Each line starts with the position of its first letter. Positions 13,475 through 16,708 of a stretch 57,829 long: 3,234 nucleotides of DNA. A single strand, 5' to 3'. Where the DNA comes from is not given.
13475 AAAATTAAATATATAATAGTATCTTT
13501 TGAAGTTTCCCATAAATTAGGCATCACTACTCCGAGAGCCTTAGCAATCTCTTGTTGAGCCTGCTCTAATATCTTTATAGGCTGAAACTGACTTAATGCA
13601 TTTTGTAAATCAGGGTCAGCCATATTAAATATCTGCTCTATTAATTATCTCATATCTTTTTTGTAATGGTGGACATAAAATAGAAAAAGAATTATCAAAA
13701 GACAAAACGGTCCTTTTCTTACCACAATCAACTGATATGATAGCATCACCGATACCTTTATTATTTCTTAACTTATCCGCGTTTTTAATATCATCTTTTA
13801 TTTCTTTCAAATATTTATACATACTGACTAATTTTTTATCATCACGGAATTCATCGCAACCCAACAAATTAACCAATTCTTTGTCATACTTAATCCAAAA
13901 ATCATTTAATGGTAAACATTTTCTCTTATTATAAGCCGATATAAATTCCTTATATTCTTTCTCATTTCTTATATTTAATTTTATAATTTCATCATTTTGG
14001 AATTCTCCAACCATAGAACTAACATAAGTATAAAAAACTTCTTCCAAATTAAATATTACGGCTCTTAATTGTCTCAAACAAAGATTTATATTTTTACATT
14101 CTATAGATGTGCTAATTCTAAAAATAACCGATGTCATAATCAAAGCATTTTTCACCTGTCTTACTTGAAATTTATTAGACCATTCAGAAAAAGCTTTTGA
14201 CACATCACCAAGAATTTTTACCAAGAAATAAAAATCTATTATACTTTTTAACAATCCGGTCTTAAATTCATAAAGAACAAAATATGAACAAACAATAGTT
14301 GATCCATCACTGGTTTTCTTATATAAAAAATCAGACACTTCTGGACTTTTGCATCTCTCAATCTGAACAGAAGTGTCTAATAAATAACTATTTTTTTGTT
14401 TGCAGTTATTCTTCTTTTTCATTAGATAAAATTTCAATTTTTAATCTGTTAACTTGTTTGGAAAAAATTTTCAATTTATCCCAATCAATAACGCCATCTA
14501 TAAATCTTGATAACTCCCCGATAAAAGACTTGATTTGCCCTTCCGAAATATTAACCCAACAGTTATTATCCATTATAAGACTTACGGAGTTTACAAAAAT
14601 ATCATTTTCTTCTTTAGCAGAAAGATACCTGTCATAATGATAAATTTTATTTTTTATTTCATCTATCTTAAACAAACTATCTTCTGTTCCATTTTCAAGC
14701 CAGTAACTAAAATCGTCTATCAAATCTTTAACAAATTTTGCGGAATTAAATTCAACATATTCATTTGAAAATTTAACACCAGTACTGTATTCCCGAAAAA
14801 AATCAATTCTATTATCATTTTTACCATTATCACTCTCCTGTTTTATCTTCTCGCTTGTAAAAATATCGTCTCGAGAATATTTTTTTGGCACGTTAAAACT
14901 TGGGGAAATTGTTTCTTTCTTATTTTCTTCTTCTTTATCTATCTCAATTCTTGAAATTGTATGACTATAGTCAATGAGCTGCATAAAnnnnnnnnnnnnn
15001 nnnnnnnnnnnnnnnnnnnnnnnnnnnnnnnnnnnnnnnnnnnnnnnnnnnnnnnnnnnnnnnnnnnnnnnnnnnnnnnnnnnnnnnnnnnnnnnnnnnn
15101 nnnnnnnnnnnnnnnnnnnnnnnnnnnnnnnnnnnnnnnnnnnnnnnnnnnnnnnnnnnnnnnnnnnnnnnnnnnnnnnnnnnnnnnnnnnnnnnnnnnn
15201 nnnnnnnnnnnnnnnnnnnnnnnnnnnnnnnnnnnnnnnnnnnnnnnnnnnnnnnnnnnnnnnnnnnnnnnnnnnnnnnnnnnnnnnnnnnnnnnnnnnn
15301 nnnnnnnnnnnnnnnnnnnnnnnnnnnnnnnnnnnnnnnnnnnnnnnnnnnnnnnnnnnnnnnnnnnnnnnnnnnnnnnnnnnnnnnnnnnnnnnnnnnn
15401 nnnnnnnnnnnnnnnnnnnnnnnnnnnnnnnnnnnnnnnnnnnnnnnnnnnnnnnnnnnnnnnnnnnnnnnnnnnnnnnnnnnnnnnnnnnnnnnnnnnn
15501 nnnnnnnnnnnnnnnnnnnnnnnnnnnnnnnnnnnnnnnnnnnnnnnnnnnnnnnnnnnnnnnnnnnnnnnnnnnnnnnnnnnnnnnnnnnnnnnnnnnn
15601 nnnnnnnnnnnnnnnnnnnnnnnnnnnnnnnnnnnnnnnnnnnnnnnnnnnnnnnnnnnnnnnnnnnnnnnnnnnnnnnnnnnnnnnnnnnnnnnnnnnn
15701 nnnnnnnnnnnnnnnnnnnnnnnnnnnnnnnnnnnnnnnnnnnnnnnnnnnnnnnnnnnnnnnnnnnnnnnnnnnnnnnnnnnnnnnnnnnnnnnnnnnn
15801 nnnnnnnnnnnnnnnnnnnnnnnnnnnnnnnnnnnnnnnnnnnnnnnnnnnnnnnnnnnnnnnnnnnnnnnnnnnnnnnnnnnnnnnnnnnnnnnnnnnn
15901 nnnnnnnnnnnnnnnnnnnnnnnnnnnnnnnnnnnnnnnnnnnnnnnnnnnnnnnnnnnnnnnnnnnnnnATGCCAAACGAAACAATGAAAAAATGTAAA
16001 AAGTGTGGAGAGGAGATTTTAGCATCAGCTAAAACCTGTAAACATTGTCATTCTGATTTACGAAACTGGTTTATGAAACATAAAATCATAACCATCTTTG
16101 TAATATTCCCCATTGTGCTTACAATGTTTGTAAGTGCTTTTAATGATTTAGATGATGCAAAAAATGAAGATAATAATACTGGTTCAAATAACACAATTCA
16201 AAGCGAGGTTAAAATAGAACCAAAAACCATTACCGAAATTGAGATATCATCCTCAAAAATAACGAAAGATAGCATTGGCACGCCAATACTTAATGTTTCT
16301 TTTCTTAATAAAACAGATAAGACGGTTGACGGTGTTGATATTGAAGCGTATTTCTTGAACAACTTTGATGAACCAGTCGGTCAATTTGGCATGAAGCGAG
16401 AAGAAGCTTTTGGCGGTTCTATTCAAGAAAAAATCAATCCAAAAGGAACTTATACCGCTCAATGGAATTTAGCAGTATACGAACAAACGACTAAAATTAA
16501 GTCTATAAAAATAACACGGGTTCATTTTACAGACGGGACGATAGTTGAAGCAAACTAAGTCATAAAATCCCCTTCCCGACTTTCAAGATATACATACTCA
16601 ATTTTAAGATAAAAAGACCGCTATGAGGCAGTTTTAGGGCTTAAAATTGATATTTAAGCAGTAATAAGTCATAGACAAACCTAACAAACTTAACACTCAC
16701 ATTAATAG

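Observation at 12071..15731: Five-gene translationally coupled operon (unknown, unknown, PIN-like, small TM, AlbA_2/Schlafen-like) carried by an integrative element: candidate undescribed defence/abortive-infection module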

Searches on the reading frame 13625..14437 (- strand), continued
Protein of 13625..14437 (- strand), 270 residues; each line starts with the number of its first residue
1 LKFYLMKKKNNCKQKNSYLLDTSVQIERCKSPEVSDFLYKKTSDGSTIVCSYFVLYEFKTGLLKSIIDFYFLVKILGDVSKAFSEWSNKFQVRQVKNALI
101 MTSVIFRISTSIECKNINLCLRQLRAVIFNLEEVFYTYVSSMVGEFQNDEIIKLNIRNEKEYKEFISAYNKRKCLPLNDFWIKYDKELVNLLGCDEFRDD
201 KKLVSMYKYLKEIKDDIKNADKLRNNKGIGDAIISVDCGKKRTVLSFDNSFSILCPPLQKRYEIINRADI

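Call 50: predict_structure(alignment_id=A2)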
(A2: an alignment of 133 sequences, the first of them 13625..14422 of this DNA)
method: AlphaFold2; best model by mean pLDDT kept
length: 265 residues; sequences in the alignment: 133
mean_pLDDT: 96.6   pTM: 0.92
mean pLDDT of the five models: 96.6, 96.4, 96.3, 96.2, 96.1
residues with pLDDT >= 90: 253; 70-90: 12; 50-70: 0; < 50: 0
segments of 3 or more residues with pLDDT < 50: none
pLDDT, mean of each block of 10 residues (from residue 1): 79 98 95 97 98 98 98 98 91 97 95 98 97 97 98 97 96 98 98 98 99 98 98 98 98 98 95
secondary structure, 60 per line:
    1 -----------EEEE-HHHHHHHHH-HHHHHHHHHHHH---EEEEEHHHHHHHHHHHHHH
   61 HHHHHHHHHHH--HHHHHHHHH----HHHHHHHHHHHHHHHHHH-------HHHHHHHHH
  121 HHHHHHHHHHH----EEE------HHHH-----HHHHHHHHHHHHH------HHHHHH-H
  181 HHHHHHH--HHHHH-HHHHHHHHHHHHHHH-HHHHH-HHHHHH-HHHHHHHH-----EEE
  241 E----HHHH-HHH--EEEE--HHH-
elements in order: E12-15 H17-25 H27-38 E42-46 H47-71 H74-82 H87-104 H112-131 E136-138 H145-148 H154-166 H173-178 H180-187 H190-194 H196-210 H212-216 H218-223 H225-232 E238-241 H246-249 E256-259

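Call 53: fold_search(model_id=the predicted structure, library=pdb)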
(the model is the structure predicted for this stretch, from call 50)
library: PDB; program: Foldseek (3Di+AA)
matches with E <= 10: 26; with E <= 0.001: 0
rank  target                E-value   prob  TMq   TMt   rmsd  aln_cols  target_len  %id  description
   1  3i8o                  1.0e+00  0.63  0.30  0.53   8.5       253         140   10  A domain of a functionally unknown protein from Methanocaldococcus jannaschii DSM 2661. (released 2009-07-21)
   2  4chg_A                1.2e+00  0.13  0.15  0.28  16.1       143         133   17  Crystal structure of VapBC15 complex from Mycobacterium tuberculosis (released 2014-11-12)
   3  5f4h_C                1.8e+00  0.30  0.25  0.16   9.6       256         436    9  Archael RuvB-like Holiday junction helicase (released 2016-12-21)
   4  3zvk_B                1.9e+00  0.51  0.32  0.59   7.2       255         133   10  Crystal structure of VapBC2 from Rickettsia felis bound to a DNA fragment from their promoter (released 2011-12-14)
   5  3zvk_A                2.8e+00  0.28  0.31  0.54   7.4       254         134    9  Crystal structure of VapBC2 from Rickettsia felis bound to a DNA fragment from their promoter (released 2011-12-14)
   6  8wbq_B                2.8e+00  0.05  0.19  0.20  16.4       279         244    9  Crystal structure of cis-Epoxysuccinate Hydrolases RhCESH[L] mutant E212Q complexed with L-TA. (released 2024-01-31)
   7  5ecd_A                3.6e+00  0.14  0.26  0.47  11.2       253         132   11  Structure of the Shigella flexneri VapC mutant D98N crystal form 1 (released 2016-02-17)
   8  9bon_B                3.7e+00  0.03  0.14  0.09  17.7       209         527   11  Crystal structure of glucosyltransferase (GTD) domain of TpeL (released 2024-08-07)
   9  3vof                  3.9e+00  0.01  0.10  0.08  17.1       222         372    9  Cellobiohydrolase mutant, CcCel6C D102A, in the closed form (released 2012-03-21)
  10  5ecw_A                4.1e+00  0.21  0.30  0.55   8.8       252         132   10  Structure of the Shigella flexneri VapC mutant D7A (released 2016-02-17)
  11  8wbo                  4.1e+00  0.04  0.19  0.21  16.8       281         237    8  Crystal structure of cis-Epoxysuccinate Hydrolases RhCESH[L] mutant D18N complexed with sulfate ions (released 2024-01-31)
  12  2fe1                  4.8e+00  0.04  0.14  0.24  13.6       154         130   10  Crystal Structure of PAE0151 from Pyrobaculum aerophilum (released 2005-12-27)
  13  3oqj_A                5.0e+00  0.07  0.28  0.32  10.8       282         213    8  Crystal structure of B. licheniformis CDPS yvmC-BLIC in complex with CAPSO (released 2011-02-23)
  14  4oby                  5.0e+00  0.03  0.12  0.07  12.8       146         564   10  Crystal Structure of E.coli Arginyl-tRNA Synthetase and Ligand Binding Studies Revealed Key Residues in Arginine Recogni (released 2014-02-12)
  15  9bon_A                5.3e+00  0.01  0.12  0.08  18.6       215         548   11  Crystal structure of glucosyltransferase (GTD) domain of TpeL (released 2024-08-07)
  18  3hb0_A                6.8e+00  0.02  0.18  0.19  17.1       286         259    9  Structure of edeya2 complexed with bef3 (released 2009-12-01)
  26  2g80_D                9.7e+00  0.02  0.19  0.21  12.6       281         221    8  Crystal structure of UTR4 protein (Unknown transcript 4 protein) (yel038w) from Saccharomyces cerevisiae at 2.28 A res (released 2006-03-28)
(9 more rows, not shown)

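Call 54: fold_search(model_id=the predicted structure, library=viral)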
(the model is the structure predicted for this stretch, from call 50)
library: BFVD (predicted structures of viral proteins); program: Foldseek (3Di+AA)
matches with E <= 10: 12; with E <= 0.001: 0
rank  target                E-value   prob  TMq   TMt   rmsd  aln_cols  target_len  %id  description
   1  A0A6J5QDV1            1.3e+00  0.06  0.16  0.14  13.1       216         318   11  Uncharacterized protein [uncultured Caudovirales phage]
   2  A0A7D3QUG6            5.7e+00  0.05  0.16  0.20  12.2       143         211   12  HAD-superfamily phosphatase subfamily IIIC [Fadolivirus FV1/VV64]
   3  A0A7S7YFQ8            6.6e+00  0.03  0.13  0.13  11.8       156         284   13  PIN domain-containing protein [Medusavirus stheno T3]
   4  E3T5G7                7.3e+00  0.01  0.14  0.09  16.7       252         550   10  site-specific DNA-methyltransferase (adenine-specific) [Cafeteria roenbergensis virus (strain BV-PW1)]
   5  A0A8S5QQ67            7.7e+00  0.16  0.14  0.33   4.2        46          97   20  Uncharacterized protein [Siphoviridae sp. ctgBD49]
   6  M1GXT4                8.1e+00  0.02  0.12  0.10  10.9       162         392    5  (no name in the UniProt tables at hand)
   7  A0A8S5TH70            8.5e+00  0.02  0.14  0.15  14.6       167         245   10  Uncharacterized protein [Myoviridae sp. ctIty1]
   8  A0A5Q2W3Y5            8.5e+00  0.02  0.18  0.17  15.4       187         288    7  (no name in the UniProt tables at hand)
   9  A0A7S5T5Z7            8.5e+00  0.01  0.12  0.17  16.3       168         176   10  (no name in the UniProt tables at hand)
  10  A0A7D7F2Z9            8.9e+00  0.03  0.16  0.23  12.7       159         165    8  (no name in the UniProt tables at hand)
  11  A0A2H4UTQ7            8.9e+00  0.01  0.14  0.06  20.5       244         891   12  tRNA ligase/uridine kinase [Bodo saltans virus]
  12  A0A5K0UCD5            9.9e+00  0.01  0.11  0.11  24.8       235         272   16  Sorbitol dehydrogenase-2-like [Yasminevirus sp. GU-2018]

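Call 56: find_related_loci(query=A1, collection=viral_contigs, flank=8000)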
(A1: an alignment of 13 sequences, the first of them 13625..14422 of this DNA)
Query A1 (265 aa) in viral_contigs; peptide patterns used: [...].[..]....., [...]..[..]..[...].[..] (x = any residue, [..] = any of these).
44 stretches matched a pattern, but none encodes a relative of the query by tblastn (E <= 1e-3).

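Call 57: find_related_loci(query=A1, collection=metagenome_contigs, flank=8000)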
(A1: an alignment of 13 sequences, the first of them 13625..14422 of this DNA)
Query A1 (265 aa) in metagenome_contigs; peptide patterns used: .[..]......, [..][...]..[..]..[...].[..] (x = any residue, [..] = any of these).
164 stretches matched a pattern; 7 encode a relative of the query (tblastn E <= 1e-3); 7 distinct loci.
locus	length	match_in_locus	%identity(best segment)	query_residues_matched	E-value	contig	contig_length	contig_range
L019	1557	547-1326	42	2-261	5e-61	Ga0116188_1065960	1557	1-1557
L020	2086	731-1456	39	15-257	2e-52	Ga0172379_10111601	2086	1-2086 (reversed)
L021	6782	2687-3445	39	3-256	1e-51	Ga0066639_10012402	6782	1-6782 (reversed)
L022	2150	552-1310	39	3-256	4e-52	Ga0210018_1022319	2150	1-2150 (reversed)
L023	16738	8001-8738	39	8-255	2e-48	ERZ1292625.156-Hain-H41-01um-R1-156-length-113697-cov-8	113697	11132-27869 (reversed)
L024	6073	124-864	36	16-262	1e-47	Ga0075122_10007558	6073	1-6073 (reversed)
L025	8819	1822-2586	33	9-263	3e-42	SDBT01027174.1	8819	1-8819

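Call 84: search_protein_families(library=padloc, proteins=[L003:107-1201:+, L003:1194-1703:+, L003:1777-3753:+, L001:2081-3793:+, L017:4636-5739:+, L017:3447-4634:+, L011:2883-3845:+], max_evalue=0.001)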
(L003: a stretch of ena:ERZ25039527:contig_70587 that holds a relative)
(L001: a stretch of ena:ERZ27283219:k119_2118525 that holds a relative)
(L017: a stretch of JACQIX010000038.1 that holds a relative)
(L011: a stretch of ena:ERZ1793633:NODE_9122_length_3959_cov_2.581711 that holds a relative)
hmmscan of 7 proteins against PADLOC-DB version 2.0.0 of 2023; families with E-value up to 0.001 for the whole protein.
L003:107-1201:+ (364 aa): 7 families
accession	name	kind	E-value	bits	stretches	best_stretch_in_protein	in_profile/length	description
PDLC03877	NsnA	-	1.7e-71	239.5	1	5-362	25-379/385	-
PDLC04027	PD-T4-2_A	-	6.9e-52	174.7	1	31-362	39-361/363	-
PDLC03418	REase_II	-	7.5e-14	49.6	1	36-191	25-162/372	Type II restriction enzyme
PDLC04151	HEC-05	-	1.5e-08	31.8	1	29-93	25-89/600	-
PDLC02792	SspE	-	2.1e-06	24.4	0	47-71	27-51/771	SspE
PDLC04150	HEC-05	-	2.2e-05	21.5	1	31-93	9-71/583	-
PDLC02786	SspE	-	3.8e-05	20.2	0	140-181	289-329/766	SspE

L003:1194-1703:+ (169 aa): 1 family
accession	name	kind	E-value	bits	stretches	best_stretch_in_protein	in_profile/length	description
PDLC04028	PD-T4-2_B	-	0.00057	18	0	34-161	23-153/168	-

L003:1777-3753:+ (658 aa): 0 families

L001:2081-3793:+ (570 aa): 1 family
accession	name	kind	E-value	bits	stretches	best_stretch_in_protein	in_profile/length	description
PDLC02357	AbiU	-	1.3e-42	144.6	2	69-566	83-536/537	AbiU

L017:4636-5739:+ (367 aa): 3 families
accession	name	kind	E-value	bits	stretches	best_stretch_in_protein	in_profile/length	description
PDLC03983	PD-Lambda-2_C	-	7e-42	141.8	1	7-366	7-354/374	-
PDLC03984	PD-Lambda-2_C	-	8.4e-29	98.8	1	5-364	3-362/377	-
PDLC02985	beta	-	9.3e-08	29.2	1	199-360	185-337/355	-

L017:3447-4634:+ (395 aa): 9 families
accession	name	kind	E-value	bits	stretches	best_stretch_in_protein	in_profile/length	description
PDLC03982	PD-Lambda-2_B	-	7.4e-140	464.7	1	4-391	3-399/402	-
PDLC03947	RmrA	-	1.6e-06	25.2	1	227-333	156-257/383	-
PDLC03945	RmrA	-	7.5e-06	23.3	1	241-334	169-257/394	-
PDLC03954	RmrA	-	1.9e-05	21.8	1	228-330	157-254/380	-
PDLC04141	capP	-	3.7e-05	21.3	1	264-335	52-120/242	capP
PDLC03948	RmrA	-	5.3e-05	20.3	1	235-332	163-255/397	-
PDLC03952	RmrA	-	0.00025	18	1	250-335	191-271/395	-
PDLC03950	RmrA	-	0.00072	16.7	0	235-334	154-245/369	-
PDLC03944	RmrA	-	0.00074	16.7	0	236-335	153-250/384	-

L011:2883-3845:+ (320 aa): 0 families

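Call 85: search_protein_families(library=pfam, proteins=[L011:2883-3845:+, L003:1777-3753:+], max_evalue=0.01)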
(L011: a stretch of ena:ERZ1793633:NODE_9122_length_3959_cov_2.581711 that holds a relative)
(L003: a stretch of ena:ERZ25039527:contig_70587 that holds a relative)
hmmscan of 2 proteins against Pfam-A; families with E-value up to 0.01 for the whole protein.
L011:2883-3845:+ (320 aa): 0 families

L003:1777-3753:+ (658 aa): 1 family
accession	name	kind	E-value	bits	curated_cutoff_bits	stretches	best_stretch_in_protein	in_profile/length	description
PF01850.27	PIN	-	0.0057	17.7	23.6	0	242-340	2-95/120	PIN domain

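Call 96: list_cluster_members(proteins=[P0030, P0050, P0070, P0085, P0098, P0110, P0124, P0138, P0153, P0169])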
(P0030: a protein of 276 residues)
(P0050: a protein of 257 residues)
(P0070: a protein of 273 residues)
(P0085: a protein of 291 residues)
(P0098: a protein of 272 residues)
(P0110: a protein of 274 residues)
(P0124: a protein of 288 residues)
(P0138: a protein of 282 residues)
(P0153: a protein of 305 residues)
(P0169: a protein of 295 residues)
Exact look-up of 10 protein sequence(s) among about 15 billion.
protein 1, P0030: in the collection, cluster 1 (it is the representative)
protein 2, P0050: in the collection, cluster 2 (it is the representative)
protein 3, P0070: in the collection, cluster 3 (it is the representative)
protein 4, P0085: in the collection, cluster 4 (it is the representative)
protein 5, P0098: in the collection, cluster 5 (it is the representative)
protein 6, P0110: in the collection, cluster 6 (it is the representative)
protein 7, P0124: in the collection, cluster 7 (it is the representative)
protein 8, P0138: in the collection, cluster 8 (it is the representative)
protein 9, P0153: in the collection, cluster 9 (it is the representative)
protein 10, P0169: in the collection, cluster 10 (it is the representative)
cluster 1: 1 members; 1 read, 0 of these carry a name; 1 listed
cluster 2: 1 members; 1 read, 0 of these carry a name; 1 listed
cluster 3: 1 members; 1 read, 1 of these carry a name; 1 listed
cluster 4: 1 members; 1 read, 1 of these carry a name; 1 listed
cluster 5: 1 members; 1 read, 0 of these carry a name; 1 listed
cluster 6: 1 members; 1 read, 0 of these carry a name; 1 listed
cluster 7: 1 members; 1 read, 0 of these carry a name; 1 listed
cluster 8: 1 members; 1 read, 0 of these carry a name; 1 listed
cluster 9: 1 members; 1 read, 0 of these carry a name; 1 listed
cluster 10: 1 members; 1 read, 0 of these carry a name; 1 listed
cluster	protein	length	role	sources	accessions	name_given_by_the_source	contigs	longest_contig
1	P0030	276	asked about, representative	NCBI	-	-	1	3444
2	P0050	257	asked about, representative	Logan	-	-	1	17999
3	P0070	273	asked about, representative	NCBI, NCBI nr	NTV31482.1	hypothetical protein HGA91_05910 [candidate division WWE3 bacterium] | hypothetical protein [candidate division WWE3 bacterium]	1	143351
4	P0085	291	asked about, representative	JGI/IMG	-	hypothetical protein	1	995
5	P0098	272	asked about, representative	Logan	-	-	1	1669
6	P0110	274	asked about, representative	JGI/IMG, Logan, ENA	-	-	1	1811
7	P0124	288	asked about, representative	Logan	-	-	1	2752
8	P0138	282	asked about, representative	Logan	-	-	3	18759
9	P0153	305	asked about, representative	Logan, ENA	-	-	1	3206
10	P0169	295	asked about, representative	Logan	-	-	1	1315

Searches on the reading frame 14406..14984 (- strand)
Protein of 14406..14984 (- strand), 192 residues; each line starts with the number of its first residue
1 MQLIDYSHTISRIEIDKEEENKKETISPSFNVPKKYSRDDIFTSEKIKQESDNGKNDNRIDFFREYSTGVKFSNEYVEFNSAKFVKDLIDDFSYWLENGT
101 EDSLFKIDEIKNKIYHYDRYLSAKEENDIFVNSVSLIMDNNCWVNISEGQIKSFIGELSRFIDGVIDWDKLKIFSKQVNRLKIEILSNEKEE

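Call 3: search_protein_families(library=pfam, proteins=[window:14406-14984:-], max_evalue=1)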
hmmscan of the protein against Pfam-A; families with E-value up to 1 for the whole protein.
window:14406-14984:- (192 aa): 0 families

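Call 4: search_protein_families(library=padloc, proteins=[window:14406-14984:-], max_evalue=1)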
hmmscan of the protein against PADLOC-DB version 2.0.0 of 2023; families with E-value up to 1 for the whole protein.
window:14406-14984:- (192 aa): 0 families

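Call 5: search_protein_families(library=ncbifam, proteins=[window:14406-14984:-], max_evalue=1)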
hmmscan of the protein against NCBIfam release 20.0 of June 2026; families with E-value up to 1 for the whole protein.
window:14406-14984:- (192 aa): 0 families

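Call 6: search_protein_families(library=phrogs, proteins=[window:14406-14984:-], max_evalue=1)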
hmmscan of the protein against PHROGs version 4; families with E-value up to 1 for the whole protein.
window:14406-14984:- (192 aa): 1 family
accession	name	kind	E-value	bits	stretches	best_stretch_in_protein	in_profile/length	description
phrog_668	-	DNA, RNA and nucleotide metabolism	0.25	12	1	75-126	18-69/181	HTH DNA binding protein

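Call 63: search_solved_structures(query=A4, max_evalue=10, show_alignments=1)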
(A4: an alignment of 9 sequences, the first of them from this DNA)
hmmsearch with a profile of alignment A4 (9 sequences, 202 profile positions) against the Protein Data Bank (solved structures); distinct sequences matched with E-value up to 10: 1.
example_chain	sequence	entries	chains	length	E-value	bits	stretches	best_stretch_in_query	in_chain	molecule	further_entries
8fbk_A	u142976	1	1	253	0.37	13.9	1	88-145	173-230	KWOCA_65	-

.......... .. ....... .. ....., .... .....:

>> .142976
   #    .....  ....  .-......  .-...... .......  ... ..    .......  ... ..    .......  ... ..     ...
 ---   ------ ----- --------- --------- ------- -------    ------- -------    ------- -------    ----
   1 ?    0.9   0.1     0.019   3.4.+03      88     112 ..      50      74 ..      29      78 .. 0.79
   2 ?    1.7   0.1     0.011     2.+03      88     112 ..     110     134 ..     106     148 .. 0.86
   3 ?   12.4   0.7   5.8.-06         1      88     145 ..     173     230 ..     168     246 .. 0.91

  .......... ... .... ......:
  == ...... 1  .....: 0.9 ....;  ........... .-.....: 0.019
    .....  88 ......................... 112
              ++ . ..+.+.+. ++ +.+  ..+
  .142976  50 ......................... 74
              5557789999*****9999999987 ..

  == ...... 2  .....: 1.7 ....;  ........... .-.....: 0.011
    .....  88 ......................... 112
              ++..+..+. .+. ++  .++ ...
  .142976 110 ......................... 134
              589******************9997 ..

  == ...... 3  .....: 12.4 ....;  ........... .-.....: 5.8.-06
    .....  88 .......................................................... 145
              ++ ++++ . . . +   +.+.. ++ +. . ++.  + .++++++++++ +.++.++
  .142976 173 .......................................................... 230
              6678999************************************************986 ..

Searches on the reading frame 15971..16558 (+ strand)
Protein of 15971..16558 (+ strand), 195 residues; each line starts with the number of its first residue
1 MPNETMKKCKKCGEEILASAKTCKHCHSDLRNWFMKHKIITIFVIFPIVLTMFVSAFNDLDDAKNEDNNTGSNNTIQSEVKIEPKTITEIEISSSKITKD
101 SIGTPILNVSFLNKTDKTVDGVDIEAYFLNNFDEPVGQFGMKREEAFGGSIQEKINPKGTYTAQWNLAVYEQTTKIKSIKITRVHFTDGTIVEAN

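Call 10: search_protein_families(library=pfam, proteins=[window:15971-16558:+], max_evalue=0.001)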
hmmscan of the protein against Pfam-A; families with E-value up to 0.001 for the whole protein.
window:15971-16558:+ (195 aa): 2 families
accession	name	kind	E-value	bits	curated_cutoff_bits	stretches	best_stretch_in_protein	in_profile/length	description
PF13240.11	Zn_Ribbon_1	-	2.9e-05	24.1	25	1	8-30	1-23/23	zinc-ribbon domain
PF12773.13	DZR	-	0.00095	19.7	27.3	0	9-31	1-23/45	Double zinc ribbon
